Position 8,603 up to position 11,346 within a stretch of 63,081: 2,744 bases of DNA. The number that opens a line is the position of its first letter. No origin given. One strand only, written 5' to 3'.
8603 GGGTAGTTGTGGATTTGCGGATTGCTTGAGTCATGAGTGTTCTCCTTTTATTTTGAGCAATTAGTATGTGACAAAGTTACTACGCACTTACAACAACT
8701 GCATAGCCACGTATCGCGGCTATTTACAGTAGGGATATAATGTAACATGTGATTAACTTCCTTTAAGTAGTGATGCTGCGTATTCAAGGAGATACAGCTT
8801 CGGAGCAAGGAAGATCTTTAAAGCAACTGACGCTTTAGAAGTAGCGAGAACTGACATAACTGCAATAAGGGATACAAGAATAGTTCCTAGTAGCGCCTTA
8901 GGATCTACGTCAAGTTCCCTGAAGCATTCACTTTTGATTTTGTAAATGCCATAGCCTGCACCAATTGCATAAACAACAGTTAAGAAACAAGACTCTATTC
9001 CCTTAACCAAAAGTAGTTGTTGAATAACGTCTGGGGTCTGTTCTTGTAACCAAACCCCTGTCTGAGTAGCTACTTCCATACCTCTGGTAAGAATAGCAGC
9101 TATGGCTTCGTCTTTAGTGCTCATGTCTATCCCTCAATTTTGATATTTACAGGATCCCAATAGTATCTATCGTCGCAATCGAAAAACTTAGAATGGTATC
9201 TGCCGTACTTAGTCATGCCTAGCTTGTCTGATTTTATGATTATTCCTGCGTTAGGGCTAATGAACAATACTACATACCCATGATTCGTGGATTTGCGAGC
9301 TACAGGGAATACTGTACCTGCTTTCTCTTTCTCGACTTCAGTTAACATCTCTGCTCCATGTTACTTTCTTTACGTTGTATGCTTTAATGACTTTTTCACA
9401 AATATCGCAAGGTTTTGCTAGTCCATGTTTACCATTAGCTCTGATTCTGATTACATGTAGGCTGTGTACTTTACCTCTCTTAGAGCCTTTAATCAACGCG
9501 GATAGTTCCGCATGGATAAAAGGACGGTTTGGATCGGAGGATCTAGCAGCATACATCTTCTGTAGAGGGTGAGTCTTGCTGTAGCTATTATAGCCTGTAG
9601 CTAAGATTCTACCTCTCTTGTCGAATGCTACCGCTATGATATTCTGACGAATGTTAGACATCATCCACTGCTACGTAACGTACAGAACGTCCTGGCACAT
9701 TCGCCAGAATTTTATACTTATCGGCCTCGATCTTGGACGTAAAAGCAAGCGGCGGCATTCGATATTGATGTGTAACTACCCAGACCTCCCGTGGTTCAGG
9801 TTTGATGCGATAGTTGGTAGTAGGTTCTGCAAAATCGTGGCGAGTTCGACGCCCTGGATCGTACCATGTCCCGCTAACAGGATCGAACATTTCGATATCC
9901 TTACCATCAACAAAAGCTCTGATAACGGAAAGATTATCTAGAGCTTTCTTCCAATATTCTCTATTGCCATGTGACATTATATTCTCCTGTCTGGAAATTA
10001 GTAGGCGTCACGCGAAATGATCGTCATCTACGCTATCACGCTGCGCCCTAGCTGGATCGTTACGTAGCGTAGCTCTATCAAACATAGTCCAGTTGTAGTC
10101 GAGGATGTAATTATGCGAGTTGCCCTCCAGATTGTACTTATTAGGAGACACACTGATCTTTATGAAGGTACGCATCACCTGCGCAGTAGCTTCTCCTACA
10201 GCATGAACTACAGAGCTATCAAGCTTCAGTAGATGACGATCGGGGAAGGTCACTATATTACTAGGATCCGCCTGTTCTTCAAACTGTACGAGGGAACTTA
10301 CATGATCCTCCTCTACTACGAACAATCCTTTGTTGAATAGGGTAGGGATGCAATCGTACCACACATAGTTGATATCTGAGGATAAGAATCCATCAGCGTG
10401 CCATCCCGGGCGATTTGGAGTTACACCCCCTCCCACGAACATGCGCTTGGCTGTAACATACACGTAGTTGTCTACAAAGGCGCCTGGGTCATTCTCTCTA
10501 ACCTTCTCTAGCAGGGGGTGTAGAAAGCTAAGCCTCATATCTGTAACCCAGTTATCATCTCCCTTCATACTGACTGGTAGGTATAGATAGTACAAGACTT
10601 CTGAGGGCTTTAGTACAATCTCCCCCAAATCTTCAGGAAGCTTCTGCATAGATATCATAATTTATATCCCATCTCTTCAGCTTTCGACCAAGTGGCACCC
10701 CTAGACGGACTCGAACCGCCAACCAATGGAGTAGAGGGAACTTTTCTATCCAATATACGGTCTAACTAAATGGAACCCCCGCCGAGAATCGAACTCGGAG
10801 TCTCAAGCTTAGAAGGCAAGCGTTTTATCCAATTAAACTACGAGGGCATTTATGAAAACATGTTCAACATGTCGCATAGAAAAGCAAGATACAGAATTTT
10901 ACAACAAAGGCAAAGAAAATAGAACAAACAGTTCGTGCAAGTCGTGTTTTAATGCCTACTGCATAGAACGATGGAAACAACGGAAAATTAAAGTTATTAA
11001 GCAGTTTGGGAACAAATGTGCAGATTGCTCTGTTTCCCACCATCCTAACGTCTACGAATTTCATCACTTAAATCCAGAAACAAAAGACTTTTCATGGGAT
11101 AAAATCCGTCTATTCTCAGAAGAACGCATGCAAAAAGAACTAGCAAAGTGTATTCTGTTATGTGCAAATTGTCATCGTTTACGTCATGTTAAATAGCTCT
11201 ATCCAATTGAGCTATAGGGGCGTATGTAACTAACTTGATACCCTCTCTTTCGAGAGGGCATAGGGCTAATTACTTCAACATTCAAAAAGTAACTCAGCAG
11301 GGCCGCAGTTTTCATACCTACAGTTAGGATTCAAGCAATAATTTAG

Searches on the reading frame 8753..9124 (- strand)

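Call 67: search_protein_families(library=phrogs, proteins=[window:8753-9124:-], max_evalue=0.001)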
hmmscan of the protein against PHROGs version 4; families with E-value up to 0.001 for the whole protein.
window:8753-9124:- (123 aa): 1 family
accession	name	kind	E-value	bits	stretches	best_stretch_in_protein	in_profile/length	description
phrog_3054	-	unknown function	4e-17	64.1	1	5-121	6-137/137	-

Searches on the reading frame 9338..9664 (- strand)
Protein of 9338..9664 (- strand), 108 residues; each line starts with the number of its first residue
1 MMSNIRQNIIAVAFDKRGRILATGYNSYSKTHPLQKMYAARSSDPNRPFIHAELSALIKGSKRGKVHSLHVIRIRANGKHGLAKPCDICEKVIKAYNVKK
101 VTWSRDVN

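Call 67: search_protein_families(library=phrogs, proteins=[window:9338-9664:-], max_evalue=0.001)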
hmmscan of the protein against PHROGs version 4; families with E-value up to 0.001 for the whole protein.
window:9338-9664:- (108 aa): 2 families
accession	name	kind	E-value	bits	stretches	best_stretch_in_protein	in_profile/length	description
phrog_174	-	DNA, RNA and nucleotide metabolism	1.9e-15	58.3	1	11-105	140-225/384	dCMP deaminase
phrog_2369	-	DNA, RNA and nucleotide metabolism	2.1e-05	25.7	1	7-106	25-126/195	dCMP deaminase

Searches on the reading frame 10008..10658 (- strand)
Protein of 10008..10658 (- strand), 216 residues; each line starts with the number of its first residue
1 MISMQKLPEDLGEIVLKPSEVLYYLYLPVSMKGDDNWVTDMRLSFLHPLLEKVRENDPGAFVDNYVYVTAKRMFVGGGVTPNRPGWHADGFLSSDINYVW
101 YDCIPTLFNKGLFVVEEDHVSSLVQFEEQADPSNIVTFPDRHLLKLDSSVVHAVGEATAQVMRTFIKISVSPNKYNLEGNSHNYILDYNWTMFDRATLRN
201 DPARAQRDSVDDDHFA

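Call 67: search_protein_families(library=phrogs, proteins=[window:10008-10658:-], max_evalue=0.001)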
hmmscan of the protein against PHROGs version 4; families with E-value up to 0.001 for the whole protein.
window:10008-10658:- (216 aa): 1 family
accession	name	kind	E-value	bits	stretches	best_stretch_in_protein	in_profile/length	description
phrog_1843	-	unknown function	3.3e-27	96.7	1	17-179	17-203/222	-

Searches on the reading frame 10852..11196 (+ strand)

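Call 110: search_protein_families(library=pfam, proteins=[window:10852-11196:+], max_evalue=0.1)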
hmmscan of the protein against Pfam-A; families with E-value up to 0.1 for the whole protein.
window:10852-11196:+ (114 aa): 1 family
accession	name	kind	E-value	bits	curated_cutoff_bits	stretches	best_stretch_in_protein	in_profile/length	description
PF17978.7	zf-RING_14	-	0.011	16.5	26.6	1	26-76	30-83/91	RING/Ubox like zinc-binding domain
